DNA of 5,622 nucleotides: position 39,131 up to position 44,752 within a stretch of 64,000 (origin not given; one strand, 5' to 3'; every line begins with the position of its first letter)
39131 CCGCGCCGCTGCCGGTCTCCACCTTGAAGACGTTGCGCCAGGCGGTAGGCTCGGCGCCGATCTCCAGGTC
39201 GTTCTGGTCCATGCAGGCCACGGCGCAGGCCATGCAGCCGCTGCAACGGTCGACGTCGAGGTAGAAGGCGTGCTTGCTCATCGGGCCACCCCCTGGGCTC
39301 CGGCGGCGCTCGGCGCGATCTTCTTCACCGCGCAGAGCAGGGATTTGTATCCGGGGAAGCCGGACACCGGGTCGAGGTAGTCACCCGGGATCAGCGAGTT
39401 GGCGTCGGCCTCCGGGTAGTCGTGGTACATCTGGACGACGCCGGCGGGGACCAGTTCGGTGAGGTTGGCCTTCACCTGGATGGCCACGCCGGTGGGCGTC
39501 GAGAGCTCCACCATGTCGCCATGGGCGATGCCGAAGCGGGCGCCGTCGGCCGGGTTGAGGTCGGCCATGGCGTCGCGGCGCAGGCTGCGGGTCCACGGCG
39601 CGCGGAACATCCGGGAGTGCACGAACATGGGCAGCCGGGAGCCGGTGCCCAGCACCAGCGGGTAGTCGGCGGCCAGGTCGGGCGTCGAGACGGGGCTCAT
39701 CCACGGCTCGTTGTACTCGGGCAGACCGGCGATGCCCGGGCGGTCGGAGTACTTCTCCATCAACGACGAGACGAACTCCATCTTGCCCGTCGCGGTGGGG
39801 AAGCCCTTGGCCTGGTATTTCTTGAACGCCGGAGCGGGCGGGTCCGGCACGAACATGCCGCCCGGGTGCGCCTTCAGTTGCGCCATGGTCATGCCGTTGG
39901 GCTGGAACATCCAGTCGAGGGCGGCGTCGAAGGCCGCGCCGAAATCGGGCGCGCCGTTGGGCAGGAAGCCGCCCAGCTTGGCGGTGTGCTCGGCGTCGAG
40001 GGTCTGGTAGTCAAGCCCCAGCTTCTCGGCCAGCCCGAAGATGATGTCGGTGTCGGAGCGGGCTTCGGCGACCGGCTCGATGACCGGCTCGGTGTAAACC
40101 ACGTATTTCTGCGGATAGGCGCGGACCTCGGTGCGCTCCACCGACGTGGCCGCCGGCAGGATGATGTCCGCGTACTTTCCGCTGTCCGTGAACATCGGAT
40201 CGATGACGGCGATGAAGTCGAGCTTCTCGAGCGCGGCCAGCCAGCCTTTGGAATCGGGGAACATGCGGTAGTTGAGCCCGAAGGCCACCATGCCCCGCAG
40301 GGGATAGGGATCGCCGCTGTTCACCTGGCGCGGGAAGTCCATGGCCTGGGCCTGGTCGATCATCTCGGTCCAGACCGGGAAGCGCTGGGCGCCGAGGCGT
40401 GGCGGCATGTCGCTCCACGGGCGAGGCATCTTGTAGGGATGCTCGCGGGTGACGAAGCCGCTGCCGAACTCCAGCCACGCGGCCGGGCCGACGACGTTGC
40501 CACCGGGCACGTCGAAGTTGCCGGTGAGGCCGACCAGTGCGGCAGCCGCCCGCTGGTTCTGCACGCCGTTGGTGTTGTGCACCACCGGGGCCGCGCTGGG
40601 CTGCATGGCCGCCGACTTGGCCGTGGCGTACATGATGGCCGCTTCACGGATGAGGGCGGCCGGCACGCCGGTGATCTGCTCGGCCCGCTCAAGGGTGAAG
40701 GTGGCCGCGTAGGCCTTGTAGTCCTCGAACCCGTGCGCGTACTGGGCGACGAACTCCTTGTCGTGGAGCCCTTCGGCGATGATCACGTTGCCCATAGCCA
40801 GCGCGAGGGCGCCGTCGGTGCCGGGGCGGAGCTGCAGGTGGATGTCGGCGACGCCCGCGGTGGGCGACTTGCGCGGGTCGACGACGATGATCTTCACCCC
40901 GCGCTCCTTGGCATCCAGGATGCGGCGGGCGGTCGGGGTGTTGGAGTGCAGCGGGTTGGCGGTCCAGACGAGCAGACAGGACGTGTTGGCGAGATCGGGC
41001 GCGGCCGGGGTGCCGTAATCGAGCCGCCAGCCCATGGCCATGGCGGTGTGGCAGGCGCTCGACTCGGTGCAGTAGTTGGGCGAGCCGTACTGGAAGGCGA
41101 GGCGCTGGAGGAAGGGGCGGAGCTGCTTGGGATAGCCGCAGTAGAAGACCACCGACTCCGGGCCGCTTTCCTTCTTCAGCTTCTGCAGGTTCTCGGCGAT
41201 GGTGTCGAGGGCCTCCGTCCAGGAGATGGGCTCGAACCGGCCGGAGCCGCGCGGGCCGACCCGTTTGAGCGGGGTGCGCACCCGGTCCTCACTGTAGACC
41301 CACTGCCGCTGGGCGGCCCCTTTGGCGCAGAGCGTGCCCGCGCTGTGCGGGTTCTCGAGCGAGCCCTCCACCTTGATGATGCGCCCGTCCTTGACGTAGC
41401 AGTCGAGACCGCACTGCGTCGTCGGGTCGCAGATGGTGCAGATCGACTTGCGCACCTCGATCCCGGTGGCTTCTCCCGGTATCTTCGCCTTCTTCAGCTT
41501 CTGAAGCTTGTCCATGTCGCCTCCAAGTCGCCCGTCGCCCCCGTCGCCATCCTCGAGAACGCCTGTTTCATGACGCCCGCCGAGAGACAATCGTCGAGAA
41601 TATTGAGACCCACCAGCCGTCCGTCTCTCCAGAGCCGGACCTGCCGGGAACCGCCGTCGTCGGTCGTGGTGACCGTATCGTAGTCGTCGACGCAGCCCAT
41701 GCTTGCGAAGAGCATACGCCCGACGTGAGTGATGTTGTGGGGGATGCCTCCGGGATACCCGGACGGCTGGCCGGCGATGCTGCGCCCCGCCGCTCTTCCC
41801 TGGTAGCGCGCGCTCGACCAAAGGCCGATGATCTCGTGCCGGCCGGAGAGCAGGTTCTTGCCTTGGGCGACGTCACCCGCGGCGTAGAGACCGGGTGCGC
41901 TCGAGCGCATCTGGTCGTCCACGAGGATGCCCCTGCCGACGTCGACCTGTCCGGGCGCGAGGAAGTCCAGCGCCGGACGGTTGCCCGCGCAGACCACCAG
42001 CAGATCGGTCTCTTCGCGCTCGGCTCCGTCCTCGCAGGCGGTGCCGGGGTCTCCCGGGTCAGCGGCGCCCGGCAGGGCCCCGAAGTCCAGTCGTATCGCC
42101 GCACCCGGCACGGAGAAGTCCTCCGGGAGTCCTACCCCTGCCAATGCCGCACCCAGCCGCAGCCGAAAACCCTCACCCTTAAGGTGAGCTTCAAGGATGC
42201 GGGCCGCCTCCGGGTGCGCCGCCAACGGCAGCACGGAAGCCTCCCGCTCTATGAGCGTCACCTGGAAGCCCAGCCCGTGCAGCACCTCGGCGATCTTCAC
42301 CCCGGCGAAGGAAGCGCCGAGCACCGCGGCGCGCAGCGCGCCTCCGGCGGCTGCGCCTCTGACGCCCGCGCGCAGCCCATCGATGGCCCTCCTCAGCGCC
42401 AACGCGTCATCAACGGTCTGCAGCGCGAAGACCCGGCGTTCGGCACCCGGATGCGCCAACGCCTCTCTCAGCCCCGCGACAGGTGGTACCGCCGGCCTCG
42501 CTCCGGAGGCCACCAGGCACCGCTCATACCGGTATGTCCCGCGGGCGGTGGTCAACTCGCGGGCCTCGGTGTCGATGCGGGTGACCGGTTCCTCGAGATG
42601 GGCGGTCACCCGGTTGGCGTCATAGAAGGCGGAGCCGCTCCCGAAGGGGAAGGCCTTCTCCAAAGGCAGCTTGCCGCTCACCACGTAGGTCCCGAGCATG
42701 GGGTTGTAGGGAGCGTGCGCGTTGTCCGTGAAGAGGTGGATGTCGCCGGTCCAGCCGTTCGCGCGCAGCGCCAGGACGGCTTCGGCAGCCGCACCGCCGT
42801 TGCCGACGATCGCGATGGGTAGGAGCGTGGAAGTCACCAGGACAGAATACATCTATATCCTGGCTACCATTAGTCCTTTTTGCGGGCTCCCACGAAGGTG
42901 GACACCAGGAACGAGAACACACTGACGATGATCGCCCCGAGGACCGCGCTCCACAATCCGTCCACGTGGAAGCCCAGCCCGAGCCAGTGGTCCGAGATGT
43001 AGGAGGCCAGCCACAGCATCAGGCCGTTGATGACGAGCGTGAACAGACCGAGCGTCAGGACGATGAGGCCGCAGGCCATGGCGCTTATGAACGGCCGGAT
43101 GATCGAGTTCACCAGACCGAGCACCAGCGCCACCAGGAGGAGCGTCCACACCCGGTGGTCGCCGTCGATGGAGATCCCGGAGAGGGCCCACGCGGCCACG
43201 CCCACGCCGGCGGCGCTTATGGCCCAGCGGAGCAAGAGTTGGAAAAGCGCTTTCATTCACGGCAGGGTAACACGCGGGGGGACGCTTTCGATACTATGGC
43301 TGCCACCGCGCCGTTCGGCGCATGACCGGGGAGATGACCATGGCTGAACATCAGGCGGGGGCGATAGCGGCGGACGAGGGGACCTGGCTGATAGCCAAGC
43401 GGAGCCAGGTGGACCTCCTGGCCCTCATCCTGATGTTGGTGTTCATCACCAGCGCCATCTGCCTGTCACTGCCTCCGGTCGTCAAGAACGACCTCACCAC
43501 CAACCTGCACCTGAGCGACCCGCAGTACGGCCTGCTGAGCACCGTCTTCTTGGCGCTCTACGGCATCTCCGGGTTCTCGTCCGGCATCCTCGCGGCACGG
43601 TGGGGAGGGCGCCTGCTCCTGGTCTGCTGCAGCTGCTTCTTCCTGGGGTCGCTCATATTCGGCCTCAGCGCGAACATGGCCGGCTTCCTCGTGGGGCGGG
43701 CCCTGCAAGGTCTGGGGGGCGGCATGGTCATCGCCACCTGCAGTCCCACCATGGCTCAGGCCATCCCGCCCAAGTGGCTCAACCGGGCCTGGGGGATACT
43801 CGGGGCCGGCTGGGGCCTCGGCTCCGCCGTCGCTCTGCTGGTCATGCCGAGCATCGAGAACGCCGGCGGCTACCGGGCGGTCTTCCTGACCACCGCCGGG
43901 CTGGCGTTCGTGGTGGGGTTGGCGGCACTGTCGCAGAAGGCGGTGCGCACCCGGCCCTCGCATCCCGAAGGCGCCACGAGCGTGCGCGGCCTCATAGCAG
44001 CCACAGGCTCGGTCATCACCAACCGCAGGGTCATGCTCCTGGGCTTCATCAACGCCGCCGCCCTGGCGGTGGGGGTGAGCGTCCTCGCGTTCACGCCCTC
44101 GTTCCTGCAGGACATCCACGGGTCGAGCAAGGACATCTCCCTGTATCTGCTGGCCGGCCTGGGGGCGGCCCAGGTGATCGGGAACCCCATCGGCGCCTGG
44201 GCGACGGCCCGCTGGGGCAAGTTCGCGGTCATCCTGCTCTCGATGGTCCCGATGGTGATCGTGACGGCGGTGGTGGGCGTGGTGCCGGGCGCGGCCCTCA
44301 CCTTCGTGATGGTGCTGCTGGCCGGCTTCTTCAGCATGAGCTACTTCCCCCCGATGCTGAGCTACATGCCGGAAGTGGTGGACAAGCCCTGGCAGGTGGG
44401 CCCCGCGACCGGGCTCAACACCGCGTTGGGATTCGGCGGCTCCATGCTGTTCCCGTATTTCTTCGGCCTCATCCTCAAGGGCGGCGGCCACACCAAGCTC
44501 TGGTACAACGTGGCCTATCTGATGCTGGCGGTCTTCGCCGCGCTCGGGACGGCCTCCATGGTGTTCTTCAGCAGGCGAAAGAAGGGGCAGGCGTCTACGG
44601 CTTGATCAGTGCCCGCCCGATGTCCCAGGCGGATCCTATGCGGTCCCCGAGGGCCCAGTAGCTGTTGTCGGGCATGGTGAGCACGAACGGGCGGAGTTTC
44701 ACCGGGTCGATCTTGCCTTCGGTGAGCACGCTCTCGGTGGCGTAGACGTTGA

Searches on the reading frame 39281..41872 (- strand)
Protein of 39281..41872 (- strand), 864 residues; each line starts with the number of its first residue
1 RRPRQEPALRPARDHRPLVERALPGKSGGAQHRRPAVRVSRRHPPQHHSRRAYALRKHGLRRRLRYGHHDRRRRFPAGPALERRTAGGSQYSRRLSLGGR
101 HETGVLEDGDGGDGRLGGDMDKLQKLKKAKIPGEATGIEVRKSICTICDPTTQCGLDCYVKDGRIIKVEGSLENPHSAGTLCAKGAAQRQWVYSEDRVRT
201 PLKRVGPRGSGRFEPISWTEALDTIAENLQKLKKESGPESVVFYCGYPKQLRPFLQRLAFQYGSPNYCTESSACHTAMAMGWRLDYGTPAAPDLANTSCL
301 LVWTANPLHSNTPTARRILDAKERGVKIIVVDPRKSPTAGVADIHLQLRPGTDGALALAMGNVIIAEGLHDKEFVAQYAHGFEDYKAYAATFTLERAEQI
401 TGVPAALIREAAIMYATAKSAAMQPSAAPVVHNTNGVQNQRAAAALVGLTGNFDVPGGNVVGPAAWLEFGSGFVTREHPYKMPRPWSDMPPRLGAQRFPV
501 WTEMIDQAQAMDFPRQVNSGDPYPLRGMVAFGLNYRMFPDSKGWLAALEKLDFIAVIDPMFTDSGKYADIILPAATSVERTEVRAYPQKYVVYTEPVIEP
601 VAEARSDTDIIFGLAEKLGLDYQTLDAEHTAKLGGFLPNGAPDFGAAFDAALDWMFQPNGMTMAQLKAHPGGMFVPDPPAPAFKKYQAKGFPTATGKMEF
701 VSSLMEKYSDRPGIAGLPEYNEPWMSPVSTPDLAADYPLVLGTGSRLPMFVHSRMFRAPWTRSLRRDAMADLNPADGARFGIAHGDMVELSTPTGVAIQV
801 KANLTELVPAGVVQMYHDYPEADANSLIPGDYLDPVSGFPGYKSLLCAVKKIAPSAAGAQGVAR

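Call 29: search_protein_families(library=pfam, proteins=[window:39281-41872:-], max_evalue=0.0001)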
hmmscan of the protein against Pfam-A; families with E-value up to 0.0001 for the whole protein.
window:39281-41872:- (864 aa): 3 families
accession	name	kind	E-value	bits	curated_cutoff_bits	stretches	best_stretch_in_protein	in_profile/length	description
PF00384.28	Molybdopterin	-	7.8e-45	153.9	24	1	197-617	1-353/353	Molybdopterin oxidoreductase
PF01568.27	Molydop_binding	-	1.9e-17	63.7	26.8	1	741-844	3-108/110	Molydopterin dinucleotide binding domain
PF04879.21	Molybdop_Fe4S4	-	1.5e-11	44.5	22.7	1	139-194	2-55/55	Molybdopterin oxidoreductase Fe4S4 domain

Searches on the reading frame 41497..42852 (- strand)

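Call 29: search_protein_families(library=pfam, proteins=[window:41497-42852:-], max_evalue=0.0001)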
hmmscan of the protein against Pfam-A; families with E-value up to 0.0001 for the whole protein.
window:41497-42852:- (452 aa): 2 families
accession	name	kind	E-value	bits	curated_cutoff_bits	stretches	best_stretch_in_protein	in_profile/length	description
PF07992.20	Pyr_redox_2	-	5.2e-40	138.1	26.1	1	13-352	3-291/291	Pyridine nucleotide-disulphide oxidoreductase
PF00070.33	Pyr_redox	-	1.9e-10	41.6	22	1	174-240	1-66/82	Pyridine nucleotide-disulphide oxidoreductase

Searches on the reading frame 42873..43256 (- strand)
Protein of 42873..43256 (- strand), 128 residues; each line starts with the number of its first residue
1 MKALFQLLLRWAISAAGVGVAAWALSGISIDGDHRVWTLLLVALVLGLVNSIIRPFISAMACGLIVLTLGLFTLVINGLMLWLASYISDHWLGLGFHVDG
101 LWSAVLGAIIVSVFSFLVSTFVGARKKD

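Call 29: search_protein_families(library=pfam, proteins=[window:42873-43256:-], max_evalue=0.0001)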
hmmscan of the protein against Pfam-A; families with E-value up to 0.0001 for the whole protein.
window:42873-43256:- (128 aa): 1 family
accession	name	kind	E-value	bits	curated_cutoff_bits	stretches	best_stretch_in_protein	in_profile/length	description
PF04020.18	Phage_holin_4_2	-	9.1e-29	100.6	28.8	1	6-116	2-104/105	Mycobacterial 4 TMS phage holin, superfamily IV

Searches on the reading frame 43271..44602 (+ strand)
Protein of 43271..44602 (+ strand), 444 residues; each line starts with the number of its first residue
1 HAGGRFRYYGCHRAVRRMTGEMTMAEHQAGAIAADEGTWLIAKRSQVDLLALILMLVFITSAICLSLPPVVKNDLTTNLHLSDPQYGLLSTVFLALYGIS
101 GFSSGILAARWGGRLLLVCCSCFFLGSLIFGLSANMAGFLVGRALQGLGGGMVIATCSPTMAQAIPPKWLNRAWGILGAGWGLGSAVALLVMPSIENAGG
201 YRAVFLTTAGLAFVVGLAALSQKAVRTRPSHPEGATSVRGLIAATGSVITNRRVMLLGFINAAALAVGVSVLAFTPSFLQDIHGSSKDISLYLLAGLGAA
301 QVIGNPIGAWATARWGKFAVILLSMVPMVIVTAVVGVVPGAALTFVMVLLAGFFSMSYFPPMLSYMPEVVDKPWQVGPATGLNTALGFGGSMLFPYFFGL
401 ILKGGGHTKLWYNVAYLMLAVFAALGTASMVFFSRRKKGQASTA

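Call 29: search_protein_families(library=pfam, proteins=[window:43271-44602:+], max_evalue=0.0001)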
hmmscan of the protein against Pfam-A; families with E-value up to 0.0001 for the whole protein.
window:43271-44602:+ (444 aa): 2 families
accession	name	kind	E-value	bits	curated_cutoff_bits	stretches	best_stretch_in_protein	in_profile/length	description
PF07690.21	MFS_1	-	6.8e-42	144.1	33.4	2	54-369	5-322/347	Major Facilitator Superfamily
PF13347.12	MFS_2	-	5.8e-12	45.3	27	1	185-372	153-345/427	MFS/sugar transport protein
